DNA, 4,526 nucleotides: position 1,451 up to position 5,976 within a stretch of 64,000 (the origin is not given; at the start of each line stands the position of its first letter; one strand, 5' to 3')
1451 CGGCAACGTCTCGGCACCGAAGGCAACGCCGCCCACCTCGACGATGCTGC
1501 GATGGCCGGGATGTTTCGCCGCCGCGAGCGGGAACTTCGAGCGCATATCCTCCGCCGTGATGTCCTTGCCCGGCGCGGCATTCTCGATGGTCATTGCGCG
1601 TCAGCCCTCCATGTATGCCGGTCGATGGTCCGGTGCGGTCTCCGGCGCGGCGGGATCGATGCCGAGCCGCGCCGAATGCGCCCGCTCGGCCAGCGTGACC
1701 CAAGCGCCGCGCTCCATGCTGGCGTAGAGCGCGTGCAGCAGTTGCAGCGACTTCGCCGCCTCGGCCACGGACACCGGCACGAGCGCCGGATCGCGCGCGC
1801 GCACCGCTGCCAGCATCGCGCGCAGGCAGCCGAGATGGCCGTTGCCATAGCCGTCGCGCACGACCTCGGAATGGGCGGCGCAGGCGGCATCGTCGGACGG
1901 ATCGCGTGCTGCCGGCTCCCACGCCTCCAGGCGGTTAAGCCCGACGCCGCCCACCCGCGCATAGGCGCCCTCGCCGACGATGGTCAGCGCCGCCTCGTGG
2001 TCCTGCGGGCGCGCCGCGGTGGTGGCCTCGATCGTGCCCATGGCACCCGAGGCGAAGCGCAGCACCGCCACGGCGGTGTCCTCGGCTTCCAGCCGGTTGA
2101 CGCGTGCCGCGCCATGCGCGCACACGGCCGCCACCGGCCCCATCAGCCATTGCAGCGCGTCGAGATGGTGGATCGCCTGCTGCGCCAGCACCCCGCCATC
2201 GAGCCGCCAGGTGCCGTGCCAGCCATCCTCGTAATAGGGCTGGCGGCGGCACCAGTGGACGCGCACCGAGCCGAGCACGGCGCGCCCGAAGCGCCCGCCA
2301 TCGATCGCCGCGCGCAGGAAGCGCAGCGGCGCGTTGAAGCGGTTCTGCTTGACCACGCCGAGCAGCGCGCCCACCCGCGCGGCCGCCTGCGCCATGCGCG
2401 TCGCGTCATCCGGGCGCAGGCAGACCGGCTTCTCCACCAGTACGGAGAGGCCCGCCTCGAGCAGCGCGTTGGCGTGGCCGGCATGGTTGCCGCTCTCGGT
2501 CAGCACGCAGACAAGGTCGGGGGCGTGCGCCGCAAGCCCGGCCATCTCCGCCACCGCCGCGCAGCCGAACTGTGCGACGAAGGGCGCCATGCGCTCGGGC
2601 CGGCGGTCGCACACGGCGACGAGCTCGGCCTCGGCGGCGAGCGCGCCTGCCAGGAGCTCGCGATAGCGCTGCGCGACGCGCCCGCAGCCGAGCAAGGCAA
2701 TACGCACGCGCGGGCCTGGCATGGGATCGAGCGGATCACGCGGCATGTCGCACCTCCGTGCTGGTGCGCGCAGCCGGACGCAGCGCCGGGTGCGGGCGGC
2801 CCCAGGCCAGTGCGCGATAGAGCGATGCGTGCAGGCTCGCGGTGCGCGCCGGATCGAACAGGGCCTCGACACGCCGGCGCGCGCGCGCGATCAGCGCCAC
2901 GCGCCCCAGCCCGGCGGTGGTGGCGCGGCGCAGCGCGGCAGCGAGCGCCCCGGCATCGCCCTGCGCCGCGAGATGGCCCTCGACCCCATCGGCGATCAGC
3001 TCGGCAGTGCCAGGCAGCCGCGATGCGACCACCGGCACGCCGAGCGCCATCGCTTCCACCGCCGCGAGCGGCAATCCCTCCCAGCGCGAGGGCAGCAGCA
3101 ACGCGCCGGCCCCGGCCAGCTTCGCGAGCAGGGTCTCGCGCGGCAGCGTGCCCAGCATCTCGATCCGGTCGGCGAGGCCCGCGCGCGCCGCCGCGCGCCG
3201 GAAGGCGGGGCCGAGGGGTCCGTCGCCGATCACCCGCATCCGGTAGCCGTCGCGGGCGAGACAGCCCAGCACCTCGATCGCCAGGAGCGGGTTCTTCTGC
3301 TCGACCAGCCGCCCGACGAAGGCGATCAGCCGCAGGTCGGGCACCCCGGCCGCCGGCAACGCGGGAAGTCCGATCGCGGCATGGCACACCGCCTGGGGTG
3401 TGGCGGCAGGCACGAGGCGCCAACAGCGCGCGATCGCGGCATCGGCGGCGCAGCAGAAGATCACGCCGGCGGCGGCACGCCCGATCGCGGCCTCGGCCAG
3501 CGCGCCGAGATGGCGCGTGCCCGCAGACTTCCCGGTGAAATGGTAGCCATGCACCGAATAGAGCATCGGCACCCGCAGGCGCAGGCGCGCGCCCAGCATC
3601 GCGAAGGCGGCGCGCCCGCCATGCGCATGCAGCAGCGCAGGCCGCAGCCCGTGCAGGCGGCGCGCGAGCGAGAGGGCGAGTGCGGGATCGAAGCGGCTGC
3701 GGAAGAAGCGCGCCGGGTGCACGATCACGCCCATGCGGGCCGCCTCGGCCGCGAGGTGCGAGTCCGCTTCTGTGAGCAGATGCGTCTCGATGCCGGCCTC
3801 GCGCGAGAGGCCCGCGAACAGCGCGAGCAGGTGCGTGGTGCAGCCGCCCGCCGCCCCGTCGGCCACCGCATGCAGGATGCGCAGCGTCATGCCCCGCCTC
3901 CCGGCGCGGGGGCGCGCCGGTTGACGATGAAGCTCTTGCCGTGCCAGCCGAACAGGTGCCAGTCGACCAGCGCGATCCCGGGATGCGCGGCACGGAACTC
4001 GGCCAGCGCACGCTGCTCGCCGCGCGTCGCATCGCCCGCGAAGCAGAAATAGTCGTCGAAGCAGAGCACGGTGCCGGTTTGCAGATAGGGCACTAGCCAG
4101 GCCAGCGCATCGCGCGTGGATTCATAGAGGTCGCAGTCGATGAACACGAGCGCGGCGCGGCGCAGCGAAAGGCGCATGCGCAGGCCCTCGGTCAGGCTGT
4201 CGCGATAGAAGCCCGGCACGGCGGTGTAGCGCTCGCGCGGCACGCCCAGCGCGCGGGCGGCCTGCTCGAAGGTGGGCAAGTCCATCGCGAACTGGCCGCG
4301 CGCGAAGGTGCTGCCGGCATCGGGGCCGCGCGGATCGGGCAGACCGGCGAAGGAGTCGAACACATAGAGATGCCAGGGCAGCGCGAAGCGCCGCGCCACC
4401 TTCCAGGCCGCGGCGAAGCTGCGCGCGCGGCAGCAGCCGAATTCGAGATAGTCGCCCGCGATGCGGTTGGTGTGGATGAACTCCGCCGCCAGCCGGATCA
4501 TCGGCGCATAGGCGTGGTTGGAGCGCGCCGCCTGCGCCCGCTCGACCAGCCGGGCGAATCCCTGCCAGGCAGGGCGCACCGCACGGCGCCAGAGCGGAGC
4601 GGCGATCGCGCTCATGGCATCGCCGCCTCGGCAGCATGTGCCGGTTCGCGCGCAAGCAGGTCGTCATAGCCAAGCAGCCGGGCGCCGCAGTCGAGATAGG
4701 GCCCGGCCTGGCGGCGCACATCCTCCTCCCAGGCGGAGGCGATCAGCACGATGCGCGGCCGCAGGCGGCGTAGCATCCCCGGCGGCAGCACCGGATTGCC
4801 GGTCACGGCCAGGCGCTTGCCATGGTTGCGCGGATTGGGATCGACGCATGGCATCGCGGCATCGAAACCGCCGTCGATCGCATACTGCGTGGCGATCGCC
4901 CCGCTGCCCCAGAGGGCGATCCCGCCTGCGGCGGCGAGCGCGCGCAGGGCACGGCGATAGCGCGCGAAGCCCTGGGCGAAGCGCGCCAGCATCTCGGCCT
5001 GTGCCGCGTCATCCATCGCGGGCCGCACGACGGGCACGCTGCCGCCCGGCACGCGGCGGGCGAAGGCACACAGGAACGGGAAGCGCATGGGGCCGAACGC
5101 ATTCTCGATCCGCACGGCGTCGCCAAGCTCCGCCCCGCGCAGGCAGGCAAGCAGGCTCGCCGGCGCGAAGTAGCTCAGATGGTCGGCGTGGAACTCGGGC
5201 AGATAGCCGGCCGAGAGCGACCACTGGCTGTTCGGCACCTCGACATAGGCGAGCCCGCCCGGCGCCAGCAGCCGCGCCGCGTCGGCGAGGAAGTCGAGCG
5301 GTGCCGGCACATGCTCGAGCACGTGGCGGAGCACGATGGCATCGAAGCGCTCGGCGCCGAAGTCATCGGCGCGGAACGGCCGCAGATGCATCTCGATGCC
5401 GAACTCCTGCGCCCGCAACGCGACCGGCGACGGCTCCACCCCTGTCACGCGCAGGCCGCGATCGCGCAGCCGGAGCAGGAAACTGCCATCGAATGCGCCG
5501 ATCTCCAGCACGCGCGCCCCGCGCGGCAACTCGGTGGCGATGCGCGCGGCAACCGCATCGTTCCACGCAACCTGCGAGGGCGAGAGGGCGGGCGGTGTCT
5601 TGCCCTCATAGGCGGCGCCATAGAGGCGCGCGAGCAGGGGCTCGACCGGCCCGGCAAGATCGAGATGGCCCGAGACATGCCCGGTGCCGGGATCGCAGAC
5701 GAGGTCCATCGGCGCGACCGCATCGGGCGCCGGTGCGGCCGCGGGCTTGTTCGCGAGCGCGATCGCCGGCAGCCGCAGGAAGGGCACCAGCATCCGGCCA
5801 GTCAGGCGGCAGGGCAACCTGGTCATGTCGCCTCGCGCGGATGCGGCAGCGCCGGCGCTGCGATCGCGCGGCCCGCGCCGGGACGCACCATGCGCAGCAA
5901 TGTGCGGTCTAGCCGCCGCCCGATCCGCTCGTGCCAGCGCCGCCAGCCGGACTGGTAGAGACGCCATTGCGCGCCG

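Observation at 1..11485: Eleven-gene, translationally coupled glycan operon combining nucleotide-heptose synthesis, pyranose-furanose mutase, C- and O-methylation and a DAHP/KDO8P-synthase-like aldolase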

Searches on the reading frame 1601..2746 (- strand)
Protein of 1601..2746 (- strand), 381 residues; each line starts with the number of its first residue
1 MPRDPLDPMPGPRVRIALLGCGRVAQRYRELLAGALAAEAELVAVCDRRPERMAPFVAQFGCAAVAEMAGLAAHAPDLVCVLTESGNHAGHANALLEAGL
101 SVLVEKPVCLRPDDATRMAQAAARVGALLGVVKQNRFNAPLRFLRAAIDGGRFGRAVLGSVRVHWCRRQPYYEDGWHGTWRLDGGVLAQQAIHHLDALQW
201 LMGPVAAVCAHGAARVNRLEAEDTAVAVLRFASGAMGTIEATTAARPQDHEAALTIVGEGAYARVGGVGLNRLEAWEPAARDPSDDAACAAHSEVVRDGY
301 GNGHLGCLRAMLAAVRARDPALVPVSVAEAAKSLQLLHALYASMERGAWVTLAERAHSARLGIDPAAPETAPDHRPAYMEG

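Call 5: search_protein_families(library=pfam, proteins=[window:1601-2746:-], max_evalue=0.01)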
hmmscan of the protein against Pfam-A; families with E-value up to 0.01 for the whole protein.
window:1601-2746:- (381 aa): 5 families
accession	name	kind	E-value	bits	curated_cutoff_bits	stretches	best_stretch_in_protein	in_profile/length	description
PF22725.1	GFO_IDH_MocA_C3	-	7e-26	91.1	27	1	143-261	3-121/124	GFO/IDH/MocA C-terminal domain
PF02894.22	GFO_IDH_MocA_C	-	5.8e-25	88.8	22.9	1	146-352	2-218/218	Oxidoreductase family, C-terminal alpha/beta domain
PF01408.29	GFO_IDH_MocA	-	1.9e-22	80.7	24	1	14-131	1-118/120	Oxidoreductase family, NAD-binding Rossmann fold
PF03447.22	NAD_binding_3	-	7.8e-05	23.8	24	1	20-121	1-105/116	Homoserine dehydrogenase, NAD binding domain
PF03807.23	F420_oxidored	-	0.001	20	21.6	1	15-83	1-67/94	NADP oxidoreductase coenzyme F420-dependent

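Call 6: search_protein_families(library=ncbifam, proteins=[window:1601-2746:-], max_evalue=0.01)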
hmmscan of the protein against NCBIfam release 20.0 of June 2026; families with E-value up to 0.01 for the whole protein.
window:1601-2746:- (381 aa): 9 families
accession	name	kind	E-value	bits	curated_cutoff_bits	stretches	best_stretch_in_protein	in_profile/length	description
TIGR04380.1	myo_inos_iolG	equivalog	5.7e-26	91.2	355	1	14-350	2-329/330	inositol 2-dehydrogenase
NF040723.1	UDP-GlcNAcDh_Arch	equivalog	6.3e-20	71.9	450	1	15-262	2-234/302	UDP-N-acetylglucosamine 3-dehydrogenase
NF008607.0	PRK11579.1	subfamily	2.5e-10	39.9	330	1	14-233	5-220/346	oxidoreductase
NF052479.1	LevoglcsnDh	equivalog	2.1e-09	36.6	650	1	77-213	75-213/386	levoglucosan dehydrogenase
NF007574.0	PRK10206.1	equivalog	8.6e-09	34.9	352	1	47-231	38-216/345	oxidoreductase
NF052679.1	InsChiInosDhIolG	equivalog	3.8e-08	32.7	540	1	14-203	3-186/343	bifunctional inositol 2-dehydrogenase/D-chiro-inositol 1-dehydrogenase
NF041392.1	XylDh_Gfo6_Halo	equivalog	1e-05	24.5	350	1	14-202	17-212/350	D-xylose 1-dehydrogenase Gfo6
TIGR01761.1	thiaz-red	subfamily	0.0015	18.1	188.8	1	27-129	16-119/350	thiazolinyl imide reductase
NF009827.0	PRK13303.1-2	equivalog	0.0069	15.7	226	0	14-126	2-114/267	aspartate dehydrogenase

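Call 59: search_solved_structures(query=window:1601-2746:-, max_evalue=1e-8)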
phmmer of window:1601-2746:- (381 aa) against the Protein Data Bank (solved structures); distinct sequences matched with E-value up to 1e-8: 22.
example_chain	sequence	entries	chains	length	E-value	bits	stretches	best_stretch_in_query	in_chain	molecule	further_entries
3q2k_A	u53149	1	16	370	9.2e-67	229.1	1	8-350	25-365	oxidoreductase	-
3q2i_A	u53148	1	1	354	1.8e-62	215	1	7-352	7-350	dehydrogenase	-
4koa_A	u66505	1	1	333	4.4e-19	72.2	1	14-262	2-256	1,5-anhydro-D-fructose reductase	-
2glx_A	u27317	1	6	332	6.4e-17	65.1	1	18-299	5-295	1,5-anhydro-D-fructose reductase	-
8w9s_A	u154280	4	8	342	2.9e-16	62.9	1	14-258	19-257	NADH-dependent dihydrogenase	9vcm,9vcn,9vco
7xr9_A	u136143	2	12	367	1e-15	61.2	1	13-204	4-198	DgpA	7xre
9m3d_B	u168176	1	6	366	1.1e-15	61.1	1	13-209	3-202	DgpA1 from W974-1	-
3ezy_A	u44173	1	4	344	1.7e-14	57.1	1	14-245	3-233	Dehydrogenase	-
3moi_A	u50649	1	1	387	4.1e-14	55.9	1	37-237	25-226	Probable dehydrogenase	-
3db2_A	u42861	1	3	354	4.3e-14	55.8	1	14-237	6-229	putative NADPH-dependent oxidoreductase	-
4hkt_A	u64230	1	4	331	9.6e-14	54.6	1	14-243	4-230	Inositol 2-dehydrogenase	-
8tdi_L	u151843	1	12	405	2.9e-13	53.1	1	79-239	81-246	P2B11 Glucuronide-3-dehydrogenase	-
5ya8_A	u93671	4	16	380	4.2e-13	52.5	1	27-279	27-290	Scyllo-inositol dehydrogenase with L-glucose dehydrogenase activity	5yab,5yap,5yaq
6ktj_A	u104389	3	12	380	9.8e-13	51.3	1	27-279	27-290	Scyllo-inositol dehydrogenase with L-glucose dehydrogenase activity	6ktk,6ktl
8qc3_A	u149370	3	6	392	2.1e-12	50.2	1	14-261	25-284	Oxidoreductase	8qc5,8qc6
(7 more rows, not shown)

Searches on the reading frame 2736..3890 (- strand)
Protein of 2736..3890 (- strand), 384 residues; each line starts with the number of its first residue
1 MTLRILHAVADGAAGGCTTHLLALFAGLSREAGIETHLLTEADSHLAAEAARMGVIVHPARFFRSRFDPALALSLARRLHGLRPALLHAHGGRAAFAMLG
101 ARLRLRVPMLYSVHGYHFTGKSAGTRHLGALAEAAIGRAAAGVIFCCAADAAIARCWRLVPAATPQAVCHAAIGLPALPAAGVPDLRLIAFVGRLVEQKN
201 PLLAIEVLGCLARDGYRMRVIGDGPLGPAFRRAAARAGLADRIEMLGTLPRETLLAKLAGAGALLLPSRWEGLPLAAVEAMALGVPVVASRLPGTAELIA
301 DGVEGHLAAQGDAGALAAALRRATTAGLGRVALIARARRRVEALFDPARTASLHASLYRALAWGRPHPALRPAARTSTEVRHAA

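Call 5: search_protein_families(library=pfam, proteins=[window:2736-3890:-], max_evalue=0.01)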
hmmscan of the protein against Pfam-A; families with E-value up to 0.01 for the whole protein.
window:2736-3890:- (384 aa): 7 families
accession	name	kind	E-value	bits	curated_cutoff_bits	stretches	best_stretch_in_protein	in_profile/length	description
PF00534.26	Glycos_transf_1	-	1.2e-29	103.5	26.4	1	186-339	15-171/172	Glycosyl transferases group 1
PF13692.12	Glyco_trans_1_4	-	7.6e-29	101.2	27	1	188-323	3-139/142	Glycosyl transferases group 1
PF13579.12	Glyco_trans_4_4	-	5.3e-13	50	29.7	1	15-163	1-150/158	Glycosyl transferase 4-like domain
PF13439.12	Glyco_transf_4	-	6.3e-13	49.5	28.5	1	15-156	2-150/170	Glycosyltransferase Family 4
PF20706.3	GT4-conflict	-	3.2e-10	40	26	1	190-363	201-378/385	Family 4 Glycosyltransferase in conflict systems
PF13524.12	Glyco_trans_1_2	-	3.9e-05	24.1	25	1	215-350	14-138/144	Glycosyl transferase-like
PF13477.12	Glyco_trans_4_2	-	0.0021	18.7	23.4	1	19-119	11-112/139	Glycosyl transferase 4-like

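Call 6: search_protein_families(library=ncbifam, proteins=[window:2736-3890:-], max_evalue=0.01)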
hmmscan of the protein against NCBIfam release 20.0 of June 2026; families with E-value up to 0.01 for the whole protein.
window:2736-3890:- (384 aa): 34 families (the best 25 are shown)
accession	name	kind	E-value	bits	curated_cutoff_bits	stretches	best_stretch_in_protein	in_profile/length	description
NF041876.1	EPS_EpsE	equivalog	2.8e-24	86.1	400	1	192-352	220-387/389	exopolysaccharide biosynthesis GT4 family glycosyltransferase EpsE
TIGR03088.1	stp2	hypoth_equivalog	1.7e-21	76.7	409.05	1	189-360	197-372/374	TIGR03088 family PEP-CTERM/XrtA system glycosyltransferase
TIGR03999.1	thiol_BshA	equivalog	2.8e-18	66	273.7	1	218-361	232-373/375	N-acetyl-alpha-D-glucosaminyl L-malate synthase BshA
TIGR04005.1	wcaL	equivalog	8.8e-17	61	537.6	1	186-360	223-405/406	colanic acid biosynthesis glycosyltransferase WcaL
TIGR04063.1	stp3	hypoth_equivalog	3e-15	56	442.05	1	182-361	209-395/397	TIGR04063 family PEP-CTERM/XrtA system glycosyltransferase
TIGR04348.1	TIGR04348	equivalog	3.3e-15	55.9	300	1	189-351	140-301/310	selenoneine biosynthesis selenosugar synthase SenB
NF047684.1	TeichurnBiosyTuaC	equivalog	2.2e-14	53.2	550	1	185-360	218-388/391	teichuronic acid biosynthesis protein TuaC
NF011726.0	PRK15179.1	equivalog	1.2e-13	50.3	733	1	192-346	523-679/694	Vi polysaccharide biosynthesis protein TviE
TIGR03449.1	mycothiol_MshA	equivalog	1.6e-13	50.3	462.5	1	185-360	219-402/406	D-inositol-3-phosphate glycosyltransferase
NF053787.1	GlcN_PG_synth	equivalog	1.8e-13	50.1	480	1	185-360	196-358/361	N-acetylglucosaminyl phosphatidylglycerol synthase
NF007396.0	PRK09922.1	equivalog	4.3e-13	48.9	385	1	190-322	186-322/361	lipopolysaccharide 1,6-galactosyltransferase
TIGR04047.1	MSMEG_0565_glyc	hypoth_equivalog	5.5e-13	48.7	259.85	1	230-359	245-372/373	MSMEG_0565 family glycosyltransferase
NF001901.0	PRK00654.1-5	equivalog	4.9e-12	45.1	649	1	188-362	318-492/502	glycogen synthase GlgA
NF038229.1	Glyco4_Geo_Pelo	equivalog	2.3e-11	43.3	400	1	199-361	174-336/338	GPMC system family 4 glycosyltransferase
TIGR02095.1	glgA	subfamily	3.8e-11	42.3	328.45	1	185-326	293-441/477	glycogen/starch synthase, ADP-glucose type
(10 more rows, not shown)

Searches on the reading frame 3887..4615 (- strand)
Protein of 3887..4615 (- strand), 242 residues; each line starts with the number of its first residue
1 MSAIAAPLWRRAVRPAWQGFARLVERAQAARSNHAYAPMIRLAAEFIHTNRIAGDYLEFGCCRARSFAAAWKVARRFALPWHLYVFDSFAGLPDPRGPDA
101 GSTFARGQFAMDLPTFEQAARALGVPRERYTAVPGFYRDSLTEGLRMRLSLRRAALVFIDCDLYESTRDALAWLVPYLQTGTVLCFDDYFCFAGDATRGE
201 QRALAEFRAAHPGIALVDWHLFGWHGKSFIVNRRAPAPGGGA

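Call 5: search_protein_families(library=pfam, proteins=[window:3887-4615:-], max_evalue=0.01)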
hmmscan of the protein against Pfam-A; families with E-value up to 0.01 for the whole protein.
window:3887-4615:- (242 aa): 2 families
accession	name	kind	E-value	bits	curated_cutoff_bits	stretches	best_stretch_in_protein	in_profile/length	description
PF05711.17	TylF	-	1.2e-15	57.9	23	1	41-211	80-246/264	Macrocin-O-methyltransferase (TylF)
PF13578.12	Methyltransf_24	-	1.5e-07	32.7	26.3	1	57-189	1-105/105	Methyltransferase domain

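Call 6: search_protein_families(library=ncbifam, proteins=[window:3887-4615:-], max_evalue=0.01)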
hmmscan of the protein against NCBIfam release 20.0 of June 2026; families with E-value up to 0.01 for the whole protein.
window:3887-4615:- (242 aa): 0 families

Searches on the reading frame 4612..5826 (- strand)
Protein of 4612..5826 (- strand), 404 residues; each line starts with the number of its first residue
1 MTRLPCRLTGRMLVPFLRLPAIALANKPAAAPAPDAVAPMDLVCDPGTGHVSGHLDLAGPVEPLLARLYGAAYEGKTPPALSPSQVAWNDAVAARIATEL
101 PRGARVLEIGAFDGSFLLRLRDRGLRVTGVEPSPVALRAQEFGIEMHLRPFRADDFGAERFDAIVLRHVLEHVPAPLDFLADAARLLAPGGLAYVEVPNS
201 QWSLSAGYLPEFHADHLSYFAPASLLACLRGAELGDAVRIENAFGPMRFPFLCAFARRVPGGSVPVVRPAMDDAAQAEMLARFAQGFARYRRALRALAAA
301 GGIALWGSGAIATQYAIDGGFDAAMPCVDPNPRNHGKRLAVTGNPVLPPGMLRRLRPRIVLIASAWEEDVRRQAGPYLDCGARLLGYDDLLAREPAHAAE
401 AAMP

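Call 5: search_protein_families(library=pfam, proteins=[window:4612-5826:-], max_evalue=0.01)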
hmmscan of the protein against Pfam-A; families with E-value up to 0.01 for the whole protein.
window:4612-5826:- (404 aa): 6 families
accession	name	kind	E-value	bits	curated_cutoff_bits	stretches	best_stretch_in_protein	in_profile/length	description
PF13489.12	Methyltransf_23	-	6.8e-24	84.9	27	1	92-232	13-157/164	Methyltransferase domain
PF08241.18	Methyltransf_11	-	2.4e-13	51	21.2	1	107-194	1-94/95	Methyltransferase domain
PF08242.18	Methyltransf_12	-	2.1e-12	48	30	1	107-192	1-97/98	Methyltransferase domain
PF13649.12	Methyltransf_25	-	2e-09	38.5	27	1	106-191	1-97/97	Methyltransferase domain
PF13847.12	Methyltransf_31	-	1.3e-05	25.3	27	1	103-200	4-114/145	Methyltransferase domain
PF07021.18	MetW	-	0.0002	21.5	21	1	95-186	6-101/193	Methionine biosynthesis protein MetW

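Call 6: search_protein_families(library=ncbifam, proteins=[window:4612-5826:-], max_evalue=0.01)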
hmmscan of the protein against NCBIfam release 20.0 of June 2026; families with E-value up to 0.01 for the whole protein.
window:4612-5826:- (404 aa): 6 families
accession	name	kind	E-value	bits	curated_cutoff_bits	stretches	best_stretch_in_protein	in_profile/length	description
NF045667.1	MTase_DVU1556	equivalog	1.6e-08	34.3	155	1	98-193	18-117/213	DVU_1556 family methyltransferase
NF043040.1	corrin_prot_MT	hypoth_equivalog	6.4e-07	29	180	1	90-193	28-145/216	corrinoid protein-associated methyltransferase CpaM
TIGR01983.1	UbiG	equivalog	4.7e-06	26.1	102.95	1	102-200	49-156/228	bifunctional 2-polyprenyl-6-hydroxyphenol methylase/3-demethylubiquinol 3-O-methyltransferase UbiG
TIGR00452.1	TIGR00452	equivalog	0.00018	20.4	275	1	98-192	111-216/316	tRNA 5-methoxyuridine(34)/uridine 5-oxyacetic acid(34) synthase CmoB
TIGR02081.1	metW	equivalog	0.00056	19.5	189.5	1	94-186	5-101/194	methionine biosynthesis protein MetW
NF041255.1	mycofact_MftM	equivalog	0.0024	17.3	200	1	95-186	132-232/289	mycofactocin oligosaccharide methyltransferase MftM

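Call 36: search_solved_structures(query=window:4612-5826:-, max_evalue=0.01, show_alignments=1)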
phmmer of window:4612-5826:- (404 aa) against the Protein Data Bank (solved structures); distinct sequences matched with E-value up to 0.01: 26.
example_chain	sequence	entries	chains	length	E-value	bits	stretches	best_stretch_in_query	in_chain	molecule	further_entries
4rv9_A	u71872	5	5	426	2.5e-11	46.9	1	99-385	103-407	D-mycarose 3-C-methyltransferase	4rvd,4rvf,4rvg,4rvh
3ndi_A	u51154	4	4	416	5.7e-10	42.4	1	96-362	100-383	Methyltransferase | TcaB9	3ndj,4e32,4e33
4e31_A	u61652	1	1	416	5.9e-10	42.4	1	96-362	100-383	TcaB9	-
4e2y_A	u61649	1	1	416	1.1e-09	41.5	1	96-362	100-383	TcaB9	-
4e2x_A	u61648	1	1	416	1.5e-09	41.1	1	96-362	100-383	TcaB9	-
4e2z_A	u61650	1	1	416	5e-09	39.3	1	96-362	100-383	TcaB9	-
4e2w_A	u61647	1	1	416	5.2e-09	39.3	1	96-362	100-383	TcaB9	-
4e30_A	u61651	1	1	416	9.6e-09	38.4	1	96-362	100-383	TcaB9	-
8ys9_A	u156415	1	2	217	9.1e-07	31.9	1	104-194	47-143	Phosphatidylethanolamine N-methyltransferase/phosphatidyl-N-methylethanolamine N-methyltra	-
2p7h_A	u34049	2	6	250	1.3e-06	31.4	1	96-201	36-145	Hypothetical protein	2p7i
5t38_A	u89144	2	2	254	7e-06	29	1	99-188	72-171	EvdMO1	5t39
6ec3_A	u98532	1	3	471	1.7e-05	27.7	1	98-188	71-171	Methyltransferase domain-containing protein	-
5t64_A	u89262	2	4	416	1.8e-05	27.6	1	92-292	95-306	Sugar 3-C-methyl transferase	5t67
5t6b_A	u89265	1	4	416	3.6e-05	26.6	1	96-312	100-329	Sugar 3-C-methyl transferase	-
4kdc_A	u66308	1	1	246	0.00014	24.7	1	103-199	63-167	3-demethylubiquinone-9 3-methyltransferase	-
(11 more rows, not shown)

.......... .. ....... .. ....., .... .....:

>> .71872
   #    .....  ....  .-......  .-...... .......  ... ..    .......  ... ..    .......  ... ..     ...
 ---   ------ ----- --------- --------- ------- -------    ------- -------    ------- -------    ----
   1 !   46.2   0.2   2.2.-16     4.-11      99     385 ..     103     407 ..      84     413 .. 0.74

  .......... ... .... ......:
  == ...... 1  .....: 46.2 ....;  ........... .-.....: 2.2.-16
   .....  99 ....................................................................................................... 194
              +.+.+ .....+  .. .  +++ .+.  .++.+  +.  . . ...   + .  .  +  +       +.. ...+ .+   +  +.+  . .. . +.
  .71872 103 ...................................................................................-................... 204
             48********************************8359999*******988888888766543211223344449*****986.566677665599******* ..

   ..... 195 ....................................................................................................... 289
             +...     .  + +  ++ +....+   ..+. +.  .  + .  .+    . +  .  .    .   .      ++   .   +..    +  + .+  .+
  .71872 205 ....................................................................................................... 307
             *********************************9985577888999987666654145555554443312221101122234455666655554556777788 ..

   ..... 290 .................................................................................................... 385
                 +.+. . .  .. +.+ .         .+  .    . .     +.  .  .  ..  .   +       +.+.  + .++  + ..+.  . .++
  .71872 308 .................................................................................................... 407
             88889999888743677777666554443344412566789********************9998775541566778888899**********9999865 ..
